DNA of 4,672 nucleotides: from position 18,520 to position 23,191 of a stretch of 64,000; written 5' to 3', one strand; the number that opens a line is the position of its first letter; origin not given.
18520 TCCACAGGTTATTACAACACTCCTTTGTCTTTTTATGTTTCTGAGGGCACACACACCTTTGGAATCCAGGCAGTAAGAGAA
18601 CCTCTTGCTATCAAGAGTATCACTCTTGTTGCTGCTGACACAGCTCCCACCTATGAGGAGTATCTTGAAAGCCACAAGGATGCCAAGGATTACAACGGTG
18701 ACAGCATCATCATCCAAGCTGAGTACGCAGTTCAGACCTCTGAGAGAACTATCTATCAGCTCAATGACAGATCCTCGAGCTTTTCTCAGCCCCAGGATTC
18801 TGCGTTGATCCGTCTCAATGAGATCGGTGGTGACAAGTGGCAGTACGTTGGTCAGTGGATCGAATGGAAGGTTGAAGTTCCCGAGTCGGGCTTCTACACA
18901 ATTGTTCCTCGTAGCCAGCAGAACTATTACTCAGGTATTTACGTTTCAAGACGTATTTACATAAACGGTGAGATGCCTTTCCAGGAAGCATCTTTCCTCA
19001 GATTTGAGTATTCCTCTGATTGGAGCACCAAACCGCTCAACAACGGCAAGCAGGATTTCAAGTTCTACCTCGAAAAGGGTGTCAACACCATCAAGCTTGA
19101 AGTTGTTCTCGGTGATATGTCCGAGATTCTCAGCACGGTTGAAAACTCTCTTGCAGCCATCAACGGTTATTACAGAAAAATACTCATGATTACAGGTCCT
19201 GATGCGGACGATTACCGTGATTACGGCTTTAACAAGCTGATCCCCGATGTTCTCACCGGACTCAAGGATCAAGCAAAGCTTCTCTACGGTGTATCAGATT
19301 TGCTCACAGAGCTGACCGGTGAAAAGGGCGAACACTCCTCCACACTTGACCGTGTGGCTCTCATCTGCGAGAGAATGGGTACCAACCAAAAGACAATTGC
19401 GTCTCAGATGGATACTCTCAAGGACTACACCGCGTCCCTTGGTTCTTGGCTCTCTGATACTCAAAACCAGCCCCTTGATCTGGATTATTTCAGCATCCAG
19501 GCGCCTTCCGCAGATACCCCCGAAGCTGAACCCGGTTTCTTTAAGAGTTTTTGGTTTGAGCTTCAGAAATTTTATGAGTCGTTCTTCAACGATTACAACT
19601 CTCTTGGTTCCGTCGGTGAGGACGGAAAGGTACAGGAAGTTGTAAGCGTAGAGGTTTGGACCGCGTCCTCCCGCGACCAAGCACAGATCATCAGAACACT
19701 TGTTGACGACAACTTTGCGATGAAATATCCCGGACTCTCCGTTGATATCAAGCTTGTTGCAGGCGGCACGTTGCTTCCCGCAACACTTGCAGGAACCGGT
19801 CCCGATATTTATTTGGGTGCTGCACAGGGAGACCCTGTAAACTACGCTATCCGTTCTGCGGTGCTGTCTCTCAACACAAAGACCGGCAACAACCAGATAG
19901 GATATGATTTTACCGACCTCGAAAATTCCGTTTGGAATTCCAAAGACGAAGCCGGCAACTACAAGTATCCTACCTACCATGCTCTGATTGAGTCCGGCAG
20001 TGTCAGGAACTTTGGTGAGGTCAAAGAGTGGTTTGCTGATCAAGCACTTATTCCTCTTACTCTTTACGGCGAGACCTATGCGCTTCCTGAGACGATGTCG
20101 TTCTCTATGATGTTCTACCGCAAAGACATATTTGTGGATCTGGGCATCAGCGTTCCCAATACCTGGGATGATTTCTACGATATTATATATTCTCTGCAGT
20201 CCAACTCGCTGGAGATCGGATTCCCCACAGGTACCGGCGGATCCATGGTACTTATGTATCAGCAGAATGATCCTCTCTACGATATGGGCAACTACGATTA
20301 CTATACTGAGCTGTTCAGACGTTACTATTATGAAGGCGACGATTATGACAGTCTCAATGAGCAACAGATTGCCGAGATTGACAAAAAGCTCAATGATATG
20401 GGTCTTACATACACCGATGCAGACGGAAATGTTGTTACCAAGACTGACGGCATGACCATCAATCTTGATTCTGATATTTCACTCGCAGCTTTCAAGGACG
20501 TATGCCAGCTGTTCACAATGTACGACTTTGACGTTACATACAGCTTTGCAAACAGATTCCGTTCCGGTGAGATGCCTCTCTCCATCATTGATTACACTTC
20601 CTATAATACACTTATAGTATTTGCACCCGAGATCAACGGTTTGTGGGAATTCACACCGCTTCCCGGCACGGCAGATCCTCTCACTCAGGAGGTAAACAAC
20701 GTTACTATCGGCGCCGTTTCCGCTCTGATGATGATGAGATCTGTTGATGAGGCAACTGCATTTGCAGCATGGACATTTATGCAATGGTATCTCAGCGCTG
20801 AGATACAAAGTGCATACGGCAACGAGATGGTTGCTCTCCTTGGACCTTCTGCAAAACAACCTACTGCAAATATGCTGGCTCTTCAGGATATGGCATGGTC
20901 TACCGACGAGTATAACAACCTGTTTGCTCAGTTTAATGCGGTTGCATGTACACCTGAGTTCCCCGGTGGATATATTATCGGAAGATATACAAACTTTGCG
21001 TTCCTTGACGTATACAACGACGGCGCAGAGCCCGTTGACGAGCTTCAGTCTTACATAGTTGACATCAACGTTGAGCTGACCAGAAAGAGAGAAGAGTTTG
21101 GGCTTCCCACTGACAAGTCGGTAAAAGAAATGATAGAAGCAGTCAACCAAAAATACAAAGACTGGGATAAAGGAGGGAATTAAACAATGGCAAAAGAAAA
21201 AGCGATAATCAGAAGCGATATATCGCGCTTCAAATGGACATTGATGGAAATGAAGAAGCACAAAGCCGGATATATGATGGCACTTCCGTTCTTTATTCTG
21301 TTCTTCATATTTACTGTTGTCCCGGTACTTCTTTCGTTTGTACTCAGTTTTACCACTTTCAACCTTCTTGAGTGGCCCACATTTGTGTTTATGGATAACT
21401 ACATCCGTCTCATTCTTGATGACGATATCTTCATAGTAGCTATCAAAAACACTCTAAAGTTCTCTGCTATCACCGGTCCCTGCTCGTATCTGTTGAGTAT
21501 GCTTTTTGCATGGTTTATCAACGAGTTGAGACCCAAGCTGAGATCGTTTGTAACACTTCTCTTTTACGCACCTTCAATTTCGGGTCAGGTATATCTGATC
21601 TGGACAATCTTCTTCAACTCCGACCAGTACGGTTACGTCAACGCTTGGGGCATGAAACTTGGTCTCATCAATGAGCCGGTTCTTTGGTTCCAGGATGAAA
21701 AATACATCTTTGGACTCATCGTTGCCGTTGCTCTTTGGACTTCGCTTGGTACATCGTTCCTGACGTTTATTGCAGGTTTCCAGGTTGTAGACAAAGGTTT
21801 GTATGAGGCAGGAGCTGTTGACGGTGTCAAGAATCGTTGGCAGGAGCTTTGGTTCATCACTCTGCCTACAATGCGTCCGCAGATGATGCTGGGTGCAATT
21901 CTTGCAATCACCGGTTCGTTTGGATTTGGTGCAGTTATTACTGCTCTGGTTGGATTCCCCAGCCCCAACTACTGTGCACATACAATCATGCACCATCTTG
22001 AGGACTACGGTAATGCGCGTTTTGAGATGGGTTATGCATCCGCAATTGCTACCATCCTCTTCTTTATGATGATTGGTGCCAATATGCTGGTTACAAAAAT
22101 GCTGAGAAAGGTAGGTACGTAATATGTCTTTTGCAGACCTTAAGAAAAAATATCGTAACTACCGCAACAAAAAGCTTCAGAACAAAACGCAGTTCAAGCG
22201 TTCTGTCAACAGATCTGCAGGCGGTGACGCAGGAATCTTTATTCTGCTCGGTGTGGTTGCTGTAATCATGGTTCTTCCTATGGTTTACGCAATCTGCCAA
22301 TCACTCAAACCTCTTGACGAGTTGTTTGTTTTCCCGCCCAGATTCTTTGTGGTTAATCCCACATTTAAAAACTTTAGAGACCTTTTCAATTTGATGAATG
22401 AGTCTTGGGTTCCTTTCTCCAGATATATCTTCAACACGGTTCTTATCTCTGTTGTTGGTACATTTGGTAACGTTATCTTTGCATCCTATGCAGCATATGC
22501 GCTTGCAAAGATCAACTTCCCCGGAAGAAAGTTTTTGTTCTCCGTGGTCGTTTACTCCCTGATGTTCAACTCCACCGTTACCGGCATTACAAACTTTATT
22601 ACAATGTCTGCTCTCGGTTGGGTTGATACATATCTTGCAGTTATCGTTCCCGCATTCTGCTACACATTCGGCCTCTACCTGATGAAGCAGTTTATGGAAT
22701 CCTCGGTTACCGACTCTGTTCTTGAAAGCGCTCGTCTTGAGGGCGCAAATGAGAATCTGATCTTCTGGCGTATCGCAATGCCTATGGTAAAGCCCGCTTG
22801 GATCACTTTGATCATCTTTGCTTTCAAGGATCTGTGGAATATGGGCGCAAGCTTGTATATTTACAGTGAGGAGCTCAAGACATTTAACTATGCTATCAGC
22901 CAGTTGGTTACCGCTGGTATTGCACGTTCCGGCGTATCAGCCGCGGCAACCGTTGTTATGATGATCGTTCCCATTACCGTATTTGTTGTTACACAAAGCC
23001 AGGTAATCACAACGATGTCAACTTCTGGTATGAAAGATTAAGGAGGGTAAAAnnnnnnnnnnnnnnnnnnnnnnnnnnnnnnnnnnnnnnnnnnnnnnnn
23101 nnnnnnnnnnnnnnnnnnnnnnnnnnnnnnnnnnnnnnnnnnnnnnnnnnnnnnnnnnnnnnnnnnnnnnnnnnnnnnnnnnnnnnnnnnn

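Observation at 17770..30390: Atypical seven-gene glycan-uptake locus: one giant SBP, two complete permease pairs, two large accessory proteins, no ATPase and no regulator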

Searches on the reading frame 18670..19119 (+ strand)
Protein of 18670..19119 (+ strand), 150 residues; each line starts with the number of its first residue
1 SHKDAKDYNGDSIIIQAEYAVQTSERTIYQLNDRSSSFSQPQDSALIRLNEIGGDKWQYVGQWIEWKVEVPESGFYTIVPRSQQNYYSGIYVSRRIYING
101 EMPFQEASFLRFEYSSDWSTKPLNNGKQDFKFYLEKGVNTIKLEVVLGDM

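Call 50: search_solved_structures(query=A3, max_evalue=10, show_alignments=2)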
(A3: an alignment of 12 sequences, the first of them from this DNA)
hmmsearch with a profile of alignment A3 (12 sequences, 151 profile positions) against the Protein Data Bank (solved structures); distinct sequences matched with E-value up to 10: 11.
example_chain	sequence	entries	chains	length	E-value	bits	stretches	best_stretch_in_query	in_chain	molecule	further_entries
5x7g_A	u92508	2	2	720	0.00011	25.2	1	61-146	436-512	Cycloisomaltooligosaccharide glucanotransferase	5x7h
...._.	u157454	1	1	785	0.0013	21.7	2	54-92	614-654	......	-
5jgh_A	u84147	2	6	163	0.013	18.5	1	30-66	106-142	ARS-binding factor 2, mitochondrial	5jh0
2w47_A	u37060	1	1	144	0.029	17.3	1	59-104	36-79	LIPOLYTIC ENZYME, G-D-S-L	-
2w1w_A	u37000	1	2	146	0.029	17.3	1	59-104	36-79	LIPOLYTIC ENZYME, G-D-S-L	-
2vzp_A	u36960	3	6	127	0.043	16.8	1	61-95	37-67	EXO-BETA-D-GLUCOSAMINIDASE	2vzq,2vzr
3wnp_A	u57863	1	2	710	0.16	14.9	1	56-138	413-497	Cycloisomaltooligosaccharide glucanotransferase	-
2vzs_A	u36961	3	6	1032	0.6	13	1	61-86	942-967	EXO-BETA-D-GLUCOSAMINIDASE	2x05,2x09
2vzo_A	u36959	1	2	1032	0.6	13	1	61-86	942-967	EXO-BETA-D-GLUCOSAMINIDASE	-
2vzu_A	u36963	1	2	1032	0.6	13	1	61-86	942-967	EXO-BETA-D-GLUCOSAMINIDASE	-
2vzt_A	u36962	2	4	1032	0.6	13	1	61-86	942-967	EXO-BETA-D-GLUCOSAMINIDASE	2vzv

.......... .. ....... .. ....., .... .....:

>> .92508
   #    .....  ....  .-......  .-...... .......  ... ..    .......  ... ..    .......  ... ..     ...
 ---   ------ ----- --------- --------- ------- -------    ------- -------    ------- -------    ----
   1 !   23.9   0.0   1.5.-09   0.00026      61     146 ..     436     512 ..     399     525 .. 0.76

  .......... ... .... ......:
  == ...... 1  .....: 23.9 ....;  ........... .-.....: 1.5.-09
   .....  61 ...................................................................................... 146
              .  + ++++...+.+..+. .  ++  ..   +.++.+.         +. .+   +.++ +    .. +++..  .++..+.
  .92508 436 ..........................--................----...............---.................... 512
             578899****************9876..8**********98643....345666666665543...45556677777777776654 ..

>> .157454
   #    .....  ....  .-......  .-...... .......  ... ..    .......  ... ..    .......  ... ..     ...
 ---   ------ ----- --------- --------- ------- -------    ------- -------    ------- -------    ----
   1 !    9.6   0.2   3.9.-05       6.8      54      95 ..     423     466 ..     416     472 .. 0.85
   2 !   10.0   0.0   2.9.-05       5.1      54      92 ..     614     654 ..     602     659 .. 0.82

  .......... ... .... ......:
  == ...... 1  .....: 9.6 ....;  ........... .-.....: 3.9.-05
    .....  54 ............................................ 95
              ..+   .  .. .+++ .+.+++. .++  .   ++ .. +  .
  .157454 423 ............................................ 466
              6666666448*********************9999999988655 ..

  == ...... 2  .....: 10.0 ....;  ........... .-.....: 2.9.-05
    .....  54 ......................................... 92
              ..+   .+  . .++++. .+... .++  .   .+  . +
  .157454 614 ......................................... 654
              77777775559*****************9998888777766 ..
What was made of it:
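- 17770..21183 (+): Giant non-lipoprotein solute-binding protein (1137 aa): signal or anchor helix, two paralogous beta-sandwiches (second one CBM35-like), four-helix bundle, family-1 oligosaccharide-binding domain. The sandwich-2 profile hits the CBM35 of CITase 5x7g at E 1e-4 (call 50).
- On CBM35 / CBM6-like module: The sandwich-2 profile hits the CITase CBM35 at E 1e-4 and other CBM35 modules weakly (call 50).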

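Call 51: search_protein_families(library=pfam, alignment_id=A3, max_evalue=10)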
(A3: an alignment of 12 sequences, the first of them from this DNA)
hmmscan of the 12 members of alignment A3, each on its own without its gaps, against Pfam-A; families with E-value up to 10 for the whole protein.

A. member 1, seq(150 aa): 1 family
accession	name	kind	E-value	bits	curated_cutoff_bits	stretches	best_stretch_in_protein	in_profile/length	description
PF15676.10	S6OS1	-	0.17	10.9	27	1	111-133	505-527/557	Six6 opposite strand transcript 1 family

B. families by the number of members that match (of 12 scanned): 6 families
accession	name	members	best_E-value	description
PF24162.1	RUS6_N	1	0.0029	Protein root UVB sensitive 6, N-terminal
PF21429.2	Gp44_C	1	0.041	Sliding-clamp-loader large subunit, C-terminal domain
PF20519.4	Polycystin_dom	1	0.096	Polycystin domain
PF07210.18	DUF1416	1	0.13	Protein of unknown function (DUF1416)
PF23527.1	Microp_apicomplexa_14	1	0.15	Apicomplexa microprotein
PF15676.10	S6OS1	1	0.17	Six6 opposite strand transcript 1 family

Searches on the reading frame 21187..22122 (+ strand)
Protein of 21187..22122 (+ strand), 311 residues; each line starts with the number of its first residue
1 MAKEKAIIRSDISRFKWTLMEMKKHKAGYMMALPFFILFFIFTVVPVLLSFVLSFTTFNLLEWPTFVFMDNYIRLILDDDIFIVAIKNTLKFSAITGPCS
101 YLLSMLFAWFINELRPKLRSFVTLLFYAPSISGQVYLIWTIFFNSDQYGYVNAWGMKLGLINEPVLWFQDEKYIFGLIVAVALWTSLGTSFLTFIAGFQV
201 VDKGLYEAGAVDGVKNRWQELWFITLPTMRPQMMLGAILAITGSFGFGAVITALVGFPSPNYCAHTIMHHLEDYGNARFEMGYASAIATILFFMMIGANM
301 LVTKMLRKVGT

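Call 4: search_protein_families(library=pfam, proteins=[window:21187-22122:+], max_evalue=0.01)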
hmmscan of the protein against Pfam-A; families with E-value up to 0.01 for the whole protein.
window:21187-22122:+ (311 aa): 1 family
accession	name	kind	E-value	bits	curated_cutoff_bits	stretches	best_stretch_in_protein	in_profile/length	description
PF00528.27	BPD_transp_1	-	2e-11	44.4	26.4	1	104-295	5-168/184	Binding-protein-dependent transport system inner membrane component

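Call 9: search_protein_families(library=ncbifam, proteins=[window:21187-22122:+], max_evalue=0.01)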
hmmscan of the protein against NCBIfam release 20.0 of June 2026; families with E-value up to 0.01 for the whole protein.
window:21187-22122:+ (311 aa): 10 families
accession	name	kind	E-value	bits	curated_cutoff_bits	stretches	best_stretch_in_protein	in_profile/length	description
NF007044.0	PRK09497.1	equivalog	4.6e-14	52.6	348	1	38-306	18-278/285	spermidine/putrescine ABC transporter permease PotB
NF007852.0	PRK10561.1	equivalog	7.6e-13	48.9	335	1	27-301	13-283/295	sn-glycerol-3-phosphate ABC transporter permease UgpA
NF040931.1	ABC_arch_GlcT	equivalog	3.8e-10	39.9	360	1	31-293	1-258/278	glucose ABC transporter permease GlcT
NF007963.0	PRK10683.1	equivalog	1.2e-08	34.8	489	1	11-305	12-308/317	putrescine ABC transporter permease PotH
NF006939.0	PRK09421.1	equivalog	0.00016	21.2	262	1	86-293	12-211/230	molybdate ABC transporter permease subunit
TIGR02141.1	modB_ABC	equivalog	0.00018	21.2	182.6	1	89-296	3-196/208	molybdate ABC transporter permease subunit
TIGR02139.1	permease_CysT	equivalog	0.00019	21.1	246.1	1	38-304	7-261/265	sulfate ABC transporter permease subunit CysT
TIGR01581.1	Mo_ABC_porter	hypoth_equivalog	0.00019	21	210.3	1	83-253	20-181/225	ABC transporter permease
TIGR00969.1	3a0106s02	subfamily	0.00038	20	240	1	38-296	27-260/272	sulfate ABC transporter permease subunit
TIGR02140.1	permease_CysW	equivalog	0.0013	18.3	329.1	1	41-295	15-245/261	sulfate ABC transporter permease subunit CysW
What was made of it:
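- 21187..22122 (+): Permease P1 (MalF/UgpA-like), first pair. Pfam BPD_transp_1 (call 4); NCBIfam UgpA/PotB-like (call 9).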

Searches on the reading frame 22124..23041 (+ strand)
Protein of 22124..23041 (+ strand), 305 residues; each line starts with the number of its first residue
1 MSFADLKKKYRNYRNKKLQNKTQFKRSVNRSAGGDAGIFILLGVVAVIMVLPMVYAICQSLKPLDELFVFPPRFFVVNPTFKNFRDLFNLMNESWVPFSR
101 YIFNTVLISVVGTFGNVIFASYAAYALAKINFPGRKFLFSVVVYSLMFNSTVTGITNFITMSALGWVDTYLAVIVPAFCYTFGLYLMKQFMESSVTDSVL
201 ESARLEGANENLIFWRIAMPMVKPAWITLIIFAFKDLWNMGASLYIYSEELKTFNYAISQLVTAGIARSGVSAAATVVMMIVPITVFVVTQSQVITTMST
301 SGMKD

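Call 4: search_protein_families(library=pfam, proteins=[window:22124-23041:+], max_evalue=0.01)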
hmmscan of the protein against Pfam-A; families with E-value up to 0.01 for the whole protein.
window:22124-23041:+ (305 aa): 1 family
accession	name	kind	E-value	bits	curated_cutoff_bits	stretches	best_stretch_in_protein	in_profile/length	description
PF00528.27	BPD_transp_1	-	1.5e-08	35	26.4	1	118-289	3-173/184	Binding-protein-dependent transport system inner membrane component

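Call 9: search_protein_families(library=ncbifam, proteins=[window:22124-23041:+], max_evalue=0.01)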
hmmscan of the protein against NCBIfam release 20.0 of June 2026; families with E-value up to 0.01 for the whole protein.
window:22124-23041:+ (305 aa): 12 families
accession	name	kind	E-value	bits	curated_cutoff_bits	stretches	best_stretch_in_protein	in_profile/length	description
NF008210.0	PRK10973.1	equivalog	2.2e-16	60.4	297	1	41-297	15-275/281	sn-glycerol-3-phosphate ABC transporter permease UgpE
NF040932.1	ABC_arch_GlcU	equivalog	5.7e-15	55.7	340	1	40-296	7-262/272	glucose ABC transporter permease GlcU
NF008231.0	PRK10998.1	equivalog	4e-11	43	261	1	96-305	79-296/296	maltose ABC transporter permease MalG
TIGR02139.1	permease_CysT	equivalog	6.4e-09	35.8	246.1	1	61-290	13-253/265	sulfate ABC transporter permease subunit CysT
TIGR02141.1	modB_ABC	equivalog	2.4e-08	33.9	182.6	1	105-289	3-199/208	molybdate ABC transporter permease subunit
NF007047.0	PRK09500.1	equivalog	9.3e-08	32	326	1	102-297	60-253/257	spermidine/putrescine ABC transporter permease PotC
TIGR00969.1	3a0106s02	subfamily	4.2e-07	29.7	240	1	102-291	63-265/272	sulfate ABC transporter permease subunit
NF006939.0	PRK09421.1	equivalog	4.5e-06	26.2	262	1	105-298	15-223/230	molybdate ABC transporter permease subunit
TIGR01581.1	Mo_ABC_porter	hypoth_equivalog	4.7e-06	26.2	210.3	1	105-284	26-218/225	ABC transporter permease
NF008208.0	PRK10971.1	equivalog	1.7e-05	24.4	415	1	105-289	63-263/277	sulfate/thiosulfate ABC transporter permease CysT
NF040839.1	tungstate_WtpB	equivalog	8.1e-05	22.4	340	1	68-290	16-244/251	tungstate ABC transporter permease WtpB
TIGR02140.1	permease_CysW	equivalog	0.0021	17.6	329.1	0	101-291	48-251/261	sulfate ABC transporter permease subunit CysW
